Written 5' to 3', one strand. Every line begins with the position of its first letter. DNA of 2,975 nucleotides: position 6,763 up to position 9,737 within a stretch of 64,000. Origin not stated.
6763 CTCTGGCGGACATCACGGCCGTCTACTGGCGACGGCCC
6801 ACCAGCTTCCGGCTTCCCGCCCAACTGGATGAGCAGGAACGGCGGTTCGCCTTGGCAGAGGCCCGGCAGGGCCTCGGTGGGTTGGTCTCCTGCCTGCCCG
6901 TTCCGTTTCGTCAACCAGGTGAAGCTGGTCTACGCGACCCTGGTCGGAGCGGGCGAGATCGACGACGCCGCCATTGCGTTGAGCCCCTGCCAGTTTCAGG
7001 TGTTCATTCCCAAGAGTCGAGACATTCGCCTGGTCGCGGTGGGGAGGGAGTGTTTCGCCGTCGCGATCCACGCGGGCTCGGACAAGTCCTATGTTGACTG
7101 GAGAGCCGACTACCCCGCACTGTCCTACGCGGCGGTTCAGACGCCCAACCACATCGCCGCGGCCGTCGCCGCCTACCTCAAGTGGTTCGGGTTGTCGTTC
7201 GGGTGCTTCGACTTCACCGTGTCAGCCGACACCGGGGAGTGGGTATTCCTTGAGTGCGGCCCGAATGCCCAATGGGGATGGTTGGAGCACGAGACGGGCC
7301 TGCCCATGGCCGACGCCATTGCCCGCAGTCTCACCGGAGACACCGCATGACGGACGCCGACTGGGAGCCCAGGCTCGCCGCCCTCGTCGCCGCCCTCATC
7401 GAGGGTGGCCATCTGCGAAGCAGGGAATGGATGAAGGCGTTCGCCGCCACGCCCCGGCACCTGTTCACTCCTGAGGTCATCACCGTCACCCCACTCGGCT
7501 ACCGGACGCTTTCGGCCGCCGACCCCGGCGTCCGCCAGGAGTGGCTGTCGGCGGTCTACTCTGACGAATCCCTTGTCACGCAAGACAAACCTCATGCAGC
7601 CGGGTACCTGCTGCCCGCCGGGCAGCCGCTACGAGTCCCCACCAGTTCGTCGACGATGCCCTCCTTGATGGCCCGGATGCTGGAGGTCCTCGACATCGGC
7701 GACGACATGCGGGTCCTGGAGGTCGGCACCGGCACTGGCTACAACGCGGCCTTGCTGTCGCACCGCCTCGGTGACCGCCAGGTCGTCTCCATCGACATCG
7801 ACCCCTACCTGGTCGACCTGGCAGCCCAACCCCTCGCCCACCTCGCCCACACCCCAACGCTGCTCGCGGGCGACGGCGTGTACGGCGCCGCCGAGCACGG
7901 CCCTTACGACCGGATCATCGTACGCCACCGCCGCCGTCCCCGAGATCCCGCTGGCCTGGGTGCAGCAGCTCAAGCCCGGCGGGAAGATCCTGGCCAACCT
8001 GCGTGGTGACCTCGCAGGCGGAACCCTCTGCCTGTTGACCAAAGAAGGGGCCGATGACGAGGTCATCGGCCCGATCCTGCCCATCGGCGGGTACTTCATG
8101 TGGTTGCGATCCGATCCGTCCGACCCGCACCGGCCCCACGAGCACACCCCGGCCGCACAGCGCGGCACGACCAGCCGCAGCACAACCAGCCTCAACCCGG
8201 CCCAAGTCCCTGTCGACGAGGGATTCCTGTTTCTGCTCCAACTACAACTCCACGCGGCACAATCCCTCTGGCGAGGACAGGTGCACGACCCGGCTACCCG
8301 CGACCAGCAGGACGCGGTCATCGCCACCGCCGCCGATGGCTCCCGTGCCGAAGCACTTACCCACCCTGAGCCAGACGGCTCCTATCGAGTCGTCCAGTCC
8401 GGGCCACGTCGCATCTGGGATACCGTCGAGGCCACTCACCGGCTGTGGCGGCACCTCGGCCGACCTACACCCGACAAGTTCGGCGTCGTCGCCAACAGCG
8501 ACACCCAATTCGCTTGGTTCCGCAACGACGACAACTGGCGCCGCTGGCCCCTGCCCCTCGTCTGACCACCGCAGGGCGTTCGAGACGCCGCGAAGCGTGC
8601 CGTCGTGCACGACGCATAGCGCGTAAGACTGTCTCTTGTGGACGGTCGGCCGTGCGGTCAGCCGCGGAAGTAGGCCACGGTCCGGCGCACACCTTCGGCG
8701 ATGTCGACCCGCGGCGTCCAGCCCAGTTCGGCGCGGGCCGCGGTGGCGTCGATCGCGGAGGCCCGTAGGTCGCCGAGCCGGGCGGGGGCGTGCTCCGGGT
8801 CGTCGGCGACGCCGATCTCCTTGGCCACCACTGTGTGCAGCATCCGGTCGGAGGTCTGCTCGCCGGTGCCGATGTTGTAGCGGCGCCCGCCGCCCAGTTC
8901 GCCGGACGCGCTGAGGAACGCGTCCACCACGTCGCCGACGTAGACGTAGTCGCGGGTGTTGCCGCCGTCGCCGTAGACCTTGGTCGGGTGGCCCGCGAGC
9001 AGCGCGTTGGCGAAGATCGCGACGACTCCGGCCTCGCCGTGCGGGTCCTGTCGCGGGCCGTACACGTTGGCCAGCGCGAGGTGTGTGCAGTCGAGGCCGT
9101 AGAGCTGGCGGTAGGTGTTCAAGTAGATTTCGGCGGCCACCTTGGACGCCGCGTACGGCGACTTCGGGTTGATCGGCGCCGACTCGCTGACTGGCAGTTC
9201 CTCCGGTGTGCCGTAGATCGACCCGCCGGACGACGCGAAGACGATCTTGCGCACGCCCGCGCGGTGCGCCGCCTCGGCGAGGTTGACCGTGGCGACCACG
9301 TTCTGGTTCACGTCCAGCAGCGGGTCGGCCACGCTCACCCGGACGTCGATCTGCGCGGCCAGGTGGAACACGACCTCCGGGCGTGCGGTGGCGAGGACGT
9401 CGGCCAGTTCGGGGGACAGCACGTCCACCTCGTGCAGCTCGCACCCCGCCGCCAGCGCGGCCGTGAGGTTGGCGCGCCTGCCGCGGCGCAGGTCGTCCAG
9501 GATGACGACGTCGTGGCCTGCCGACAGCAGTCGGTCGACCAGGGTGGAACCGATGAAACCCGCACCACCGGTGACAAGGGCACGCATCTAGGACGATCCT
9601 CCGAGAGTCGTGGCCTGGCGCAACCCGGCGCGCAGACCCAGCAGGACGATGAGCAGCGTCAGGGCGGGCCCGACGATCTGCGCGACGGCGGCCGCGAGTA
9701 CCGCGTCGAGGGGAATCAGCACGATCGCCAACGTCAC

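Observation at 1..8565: Two different RiPP chemistries, each with its own PIMT-type O-methyltransferase, fused into one 8.5-kb island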

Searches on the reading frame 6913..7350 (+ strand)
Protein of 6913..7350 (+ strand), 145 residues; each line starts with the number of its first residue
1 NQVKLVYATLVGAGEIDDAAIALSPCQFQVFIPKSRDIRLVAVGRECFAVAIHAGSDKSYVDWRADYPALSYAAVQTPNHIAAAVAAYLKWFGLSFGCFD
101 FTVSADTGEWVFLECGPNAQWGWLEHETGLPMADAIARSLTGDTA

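Call 13: find_homologous_proteins(query=window:6913-7350:+, max_evalue=0.00001)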
Query window:6913-7350:+ (145 aa): 13 proteins with E <= 0.00001 among 75 candidates.
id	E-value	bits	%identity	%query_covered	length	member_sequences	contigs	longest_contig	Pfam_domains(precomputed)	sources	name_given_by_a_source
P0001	6.6e-92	323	99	99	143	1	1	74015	-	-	-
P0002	8.4e-73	261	82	99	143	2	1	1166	-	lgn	-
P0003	3.4e-69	249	75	100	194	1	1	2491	-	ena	-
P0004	6.2e-59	216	75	86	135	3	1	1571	-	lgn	-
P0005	2.8e-56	208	86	72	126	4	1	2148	-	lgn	-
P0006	5.8e-54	200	69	98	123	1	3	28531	-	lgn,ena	-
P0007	3.2e-53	198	63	100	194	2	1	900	-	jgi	jgi:glutathione synthase/RimK-type ligase-like ATP-grasp enzyme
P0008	5.9e-53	197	61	98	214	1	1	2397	-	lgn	-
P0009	1.0e-39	154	82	58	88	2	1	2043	-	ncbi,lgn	ncbi:MAG: hypothetical protein ACRDRT_17435 [Pseudonocardiaceae bacterium]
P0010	2.7e-38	149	80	61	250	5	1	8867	-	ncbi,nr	ncbi:MAG: ATP-dependent carboxylate-amine ligase [Actinomycetota bacterium]|nr:ATP-dependent carboxy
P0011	1.4e-27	114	45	96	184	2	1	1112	-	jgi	jgi:hypothetical protein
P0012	3.6e-24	103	73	46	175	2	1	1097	-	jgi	jgi:hypothetical protein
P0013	1.6e-20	92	38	94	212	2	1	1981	-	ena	-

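Call 15: find_encoding_contigs(protein=P0001, flank=10000, max_places=4)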
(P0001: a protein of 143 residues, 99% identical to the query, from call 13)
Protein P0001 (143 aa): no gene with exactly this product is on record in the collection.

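Call 16: find_encoding_contigs(protein=P0006, flank=10000, max_places=4)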
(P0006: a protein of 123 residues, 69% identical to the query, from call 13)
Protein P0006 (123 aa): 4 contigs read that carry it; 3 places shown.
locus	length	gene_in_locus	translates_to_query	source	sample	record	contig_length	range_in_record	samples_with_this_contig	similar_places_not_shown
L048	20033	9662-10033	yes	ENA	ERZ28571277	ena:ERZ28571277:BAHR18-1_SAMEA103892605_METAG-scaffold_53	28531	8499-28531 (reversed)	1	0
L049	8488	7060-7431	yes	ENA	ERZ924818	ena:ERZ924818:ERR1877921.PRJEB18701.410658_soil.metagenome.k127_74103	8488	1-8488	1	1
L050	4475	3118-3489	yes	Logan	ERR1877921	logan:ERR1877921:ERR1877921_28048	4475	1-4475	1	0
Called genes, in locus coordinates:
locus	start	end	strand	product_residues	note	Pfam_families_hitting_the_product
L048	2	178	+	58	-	?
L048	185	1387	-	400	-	PF12242:Eno-Rase_NADH_b, PF12241:Enoyl_reductase, PF07055:Eno-Rase_FAD_bd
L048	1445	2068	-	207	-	PF13399:LytR_C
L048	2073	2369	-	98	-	PF11662:DUF3263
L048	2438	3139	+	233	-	PF01327:Pep_deformylase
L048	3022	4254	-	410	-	PF14027:Questin_oxidase (faint)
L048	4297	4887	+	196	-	PF13671:AAA_33 (weak), PF13207:AAA_17 (weak)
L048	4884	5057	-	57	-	-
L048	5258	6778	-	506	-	-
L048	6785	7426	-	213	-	PF13401:AAA_22 (faint), PF13521:AAA_28 (weak), PF02223:Thymidylate_kin, PF13238:AAA_18 (faint), PF13671:AAA_33 (weak)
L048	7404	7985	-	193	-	PF00929:RNase_T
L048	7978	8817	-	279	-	-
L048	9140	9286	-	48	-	-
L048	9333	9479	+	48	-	-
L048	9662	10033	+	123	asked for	-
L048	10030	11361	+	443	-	PF01135:PCMT, PF00398:RrnaAD (faint), PF13489:Methyltransf_23 (weak), PF08241:Methyltransf_11 (faint), PF08242:Methyltransf_12 (weak), PF13649:Methyltransf_25, PF13847:Methyltransf_31 (weak)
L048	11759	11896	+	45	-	-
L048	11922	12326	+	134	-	-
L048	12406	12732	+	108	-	-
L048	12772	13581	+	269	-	PF01209:Ubie_methyltran, PF13489:Methyltransf_23, PF05175:MTS, PF07021:MetW, PF08241:Methyltransf_11, PF08242:Methyltransf_12, PF13649:Methyltransf_25, PF13847:Methyltransf_31, +4 more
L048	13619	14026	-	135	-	PF00512:HisKA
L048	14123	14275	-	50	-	-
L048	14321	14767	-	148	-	-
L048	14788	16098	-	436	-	PF00174:Oxidored_molyb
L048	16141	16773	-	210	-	PF08241:Methyltransf_11 (weak), PF08242:Methyltransf_12 (weak), PF13649:Methyltransf_25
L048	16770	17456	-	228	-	PF09837:DUF2064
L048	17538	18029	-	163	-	PF13671:AAA_33 (weak)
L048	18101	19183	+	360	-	PF03320:FBPase_glpX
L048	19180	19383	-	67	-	-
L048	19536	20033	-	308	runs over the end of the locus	PF09678:Caa3_CtaG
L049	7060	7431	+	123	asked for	-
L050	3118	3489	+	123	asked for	-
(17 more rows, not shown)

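Call 17: find_encoding_contigs(protein=P0010, flank=10000, max_places=4)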
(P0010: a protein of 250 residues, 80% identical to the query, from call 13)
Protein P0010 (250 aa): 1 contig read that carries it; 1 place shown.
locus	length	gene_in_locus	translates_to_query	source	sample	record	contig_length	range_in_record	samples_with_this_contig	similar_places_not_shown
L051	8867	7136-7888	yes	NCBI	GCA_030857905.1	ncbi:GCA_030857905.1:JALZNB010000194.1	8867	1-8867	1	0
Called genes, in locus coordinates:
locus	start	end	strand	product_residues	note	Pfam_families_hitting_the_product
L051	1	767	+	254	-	PF19304:PGDH_inter, PF01842:ACT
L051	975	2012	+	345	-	PF00180:Iso_dh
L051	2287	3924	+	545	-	PF00682:HMGL-like, PF22617:HCS_D2, PF08502:LeuA_dimer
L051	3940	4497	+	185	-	PF18966:Lipoprotein_23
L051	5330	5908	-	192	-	PF00440:TetR_N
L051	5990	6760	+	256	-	PF10370:Rv2993c-like_N, PF01557:FAA_hydrolase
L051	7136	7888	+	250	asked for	-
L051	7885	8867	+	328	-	PF01135:PCMT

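Call 76: find_encoding_contigs(protein=P0002, flank=3000, max_places=3)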
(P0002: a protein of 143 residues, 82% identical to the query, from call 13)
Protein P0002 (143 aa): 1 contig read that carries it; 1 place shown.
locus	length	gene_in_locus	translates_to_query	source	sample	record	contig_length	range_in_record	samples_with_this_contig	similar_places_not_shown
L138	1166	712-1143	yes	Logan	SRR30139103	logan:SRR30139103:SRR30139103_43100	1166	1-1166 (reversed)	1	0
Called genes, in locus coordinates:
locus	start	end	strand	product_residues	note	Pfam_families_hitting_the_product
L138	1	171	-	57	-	?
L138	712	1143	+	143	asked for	-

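Call 77: find_encoding_contigs(protein=P0005, flank=3000, max_places=3)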
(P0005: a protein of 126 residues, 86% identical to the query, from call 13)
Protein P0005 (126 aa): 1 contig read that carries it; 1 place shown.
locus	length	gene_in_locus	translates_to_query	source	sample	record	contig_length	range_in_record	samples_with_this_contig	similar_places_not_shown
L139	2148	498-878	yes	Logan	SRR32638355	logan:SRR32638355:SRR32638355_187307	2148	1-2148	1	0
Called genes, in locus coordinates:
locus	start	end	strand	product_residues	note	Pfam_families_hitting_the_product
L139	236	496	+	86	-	-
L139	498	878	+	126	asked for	-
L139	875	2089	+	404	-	PF01135:PCMT, PF13489:Methyltransf_23 (weak), PF00398:RrnaAD (weak), PF08242:Methyltransf_12 (weak), PF13649:Methyltransf_25, PF13847:Methyltransf_31 (weak)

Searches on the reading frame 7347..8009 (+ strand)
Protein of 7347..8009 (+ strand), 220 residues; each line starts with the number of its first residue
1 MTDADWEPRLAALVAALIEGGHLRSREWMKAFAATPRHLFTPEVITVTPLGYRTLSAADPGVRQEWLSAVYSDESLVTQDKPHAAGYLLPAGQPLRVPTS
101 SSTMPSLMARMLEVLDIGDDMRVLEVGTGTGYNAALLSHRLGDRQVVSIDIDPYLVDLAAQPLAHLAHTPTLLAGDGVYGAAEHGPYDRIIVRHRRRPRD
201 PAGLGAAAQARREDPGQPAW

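Call 5: search_protein_families(library=pfam, proteins=[window:7347-8009:+], max_evalue=0.01)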
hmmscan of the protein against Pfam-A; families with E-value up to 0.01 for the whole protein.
window:7347-8009:+ (220 aa): 9 families
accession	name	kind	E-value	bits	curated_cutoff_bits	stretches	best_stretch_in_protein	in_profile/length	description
PF01135.25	PCMT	-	1.3e-21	77.8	20.3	1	100-192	54-148/210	Protein-L-isoaspartate(D-aspartate) O-methyltransferase (PCMT)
PF13649.12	Methyltransf_25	-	1.3e-07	32.7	27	1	123-193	1-71/97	Methyltransferase domain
PF13489.12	Methyltransf_23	-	2.9e-05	24.3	27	1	109-194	14-89/164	Methyltransferase domain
PF00398.26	RrnaAD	-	3.8e-05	23.4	24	1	105-161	16-70/263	Ribosomal RNA adenine dimethylase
PF13847.12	Methyltransf_31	-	0.00022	21.4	27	1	119-163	3-48/145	Methyltransferase domain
PF08241.18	Methyltransf_11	-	0.00023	22.2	21.2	1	124-168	1-43/95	Methyltransferase domain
PF08242.18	Methyltransf_12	-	0.00044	21.3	30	1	124-170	1-47/98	Methyltransferase domain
PF05175.20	MTS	-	0.00098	19.2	23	1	111-191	23-103/170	Methyltransferase small domain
PF06325.19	PrmA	-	0.0035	17.3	22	1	111-161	154-202/296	Ribosomal protein L11 methyltransferase (PrmA)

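Call 6: search_protein_families(library=ncbifam, proteins=[window:7347-8009:+], max_evalue=0.01)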
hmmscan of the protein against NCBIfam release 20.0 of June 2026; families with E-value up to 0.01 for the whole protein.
window:7347-8009:+ (220 aa): 22 families
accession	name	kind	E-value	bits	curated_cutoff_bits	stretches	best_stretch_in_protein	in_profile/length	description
TIGR04188.1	methyltr_grsp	subfamily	7.9e-62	209.7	380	1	13-192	1-180/363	ATP-grasp peptide maturase system methyltransferase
TIGR04364.1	methyltran_FxLD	equivalog_domain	2.1e-25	89.6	320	2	99-192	62-156/394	methyltransferase, FxLD system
NF001453.0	PRK00312.1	equivalog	4.6e-23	81.9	188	1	105-193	66-153/217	protein-L-isoaspartate(D-aspartate) O-methyltransferase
NF010549.0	PRK13942.1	equivalog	4.1e-18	65.7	282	1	104-192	62-152/215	protein-L-isoaspartate O-methyltransferase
NF010550.0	PRK13943.1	equivalog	8.2e-18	64.6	359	1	100-192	61-155/322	protein-L-isoaspartate O-methyltransferase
TIGR00080.1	pimt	equivalog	9.1e-17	61.6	159.05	1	104-192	62-152/216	protein-L-isoaspartate O-methyltransferase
NF011530.0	PRK14968.1-4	equivalog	9.7e-07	28.3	243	1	116-159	36-78/202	putative methyltransferase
NF011529.0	PRK14968.1-3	equivalog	5.2e-06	26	162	1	111-161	26-74/198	putative methyltransferase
NF043040.1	corrin_prot_MT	hypoth_equivalog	3.5e-05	23.3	180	1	109-165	32-85/216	corrinoid protein-associated methyltransferase CpaM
NF001785.0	PRK00517.2-2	equivalog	4.6e-05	22.7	188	1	106-157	133-182/282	50S ribosomal protein L11 methyltransferase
NF011528.0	PRK14968.1-2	equivalog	6.1e-05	22.6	171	1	111-157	30-74/205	putative methyltransferase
TIGR03534.1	RF_mod_PrmC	equivalog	0.00013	21.5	199.1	1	107-191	76-161/253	peptide chain release factor N(5)-glutamine methyltransferase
NF001790.0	PRK00517.3-3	equivalog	0.00013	21.4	269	1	119-162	122-164/262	50S ribosomal protein L11 methyltransferase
NF011527.0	PRK14968.1-1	equivalog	0.00015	21.5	242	1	116-160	31-74/192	putative methyltransferase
TIGR00537.1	hemK_rel_arch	hypoth_equivalog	0.00022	21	87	1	115-160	15-58/179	HemK2/MTQ2 family protein methyltransferase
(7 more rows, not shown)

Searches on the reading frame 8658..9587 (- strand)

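Call 47: search_protein_families(library=pfam, proteins=[window:8658-9587:-], max_evalue=0.00001)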
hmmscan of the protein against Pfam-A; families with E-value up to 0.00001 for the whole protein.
window:8658-9587:- (309 aa): 8 families
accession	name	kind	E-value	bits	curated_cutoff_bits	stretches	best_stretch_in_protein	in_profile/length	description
PF01370.27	Epimerase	-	2.6e-63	214.1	20.9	1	3-240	1-240/240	NAD dependent epimerase/dehydratase family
PF16363.11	GDP_Man_Dehyd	-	6.9e-59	200.4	27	1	4-303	1-332/332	GDP-mannose 4,6 dehydratase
PF01073.25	3Beta_HSD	-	1.3e-20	74.1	22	1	4-231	1-232/280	3-beta hydroxysteroid dehydrogenase/isomerase family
PF04321.23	RmlD_sub_bind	-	1.6e-12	47.6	27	1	1-158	1-138/287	RmlD substrate binding domain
PF02719.21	Polysacc_synt_2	-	1.6e-11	44.4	20.2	1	4-121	2-129/293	Polysaccharide biosynthesis protein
PF13460.12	NAD_binding_10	-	3.2e-10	40.6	27.2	1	7-168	1-139/184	NAD(P)H-binding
PF07993.18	NAD_binding_4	-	3e-09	36.8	20.1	0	59-177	79-209/258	Male sterility protein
PF05368.20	NmrA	-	4.4e-08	33.5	27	1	4-169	6-167/298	NmrA-like family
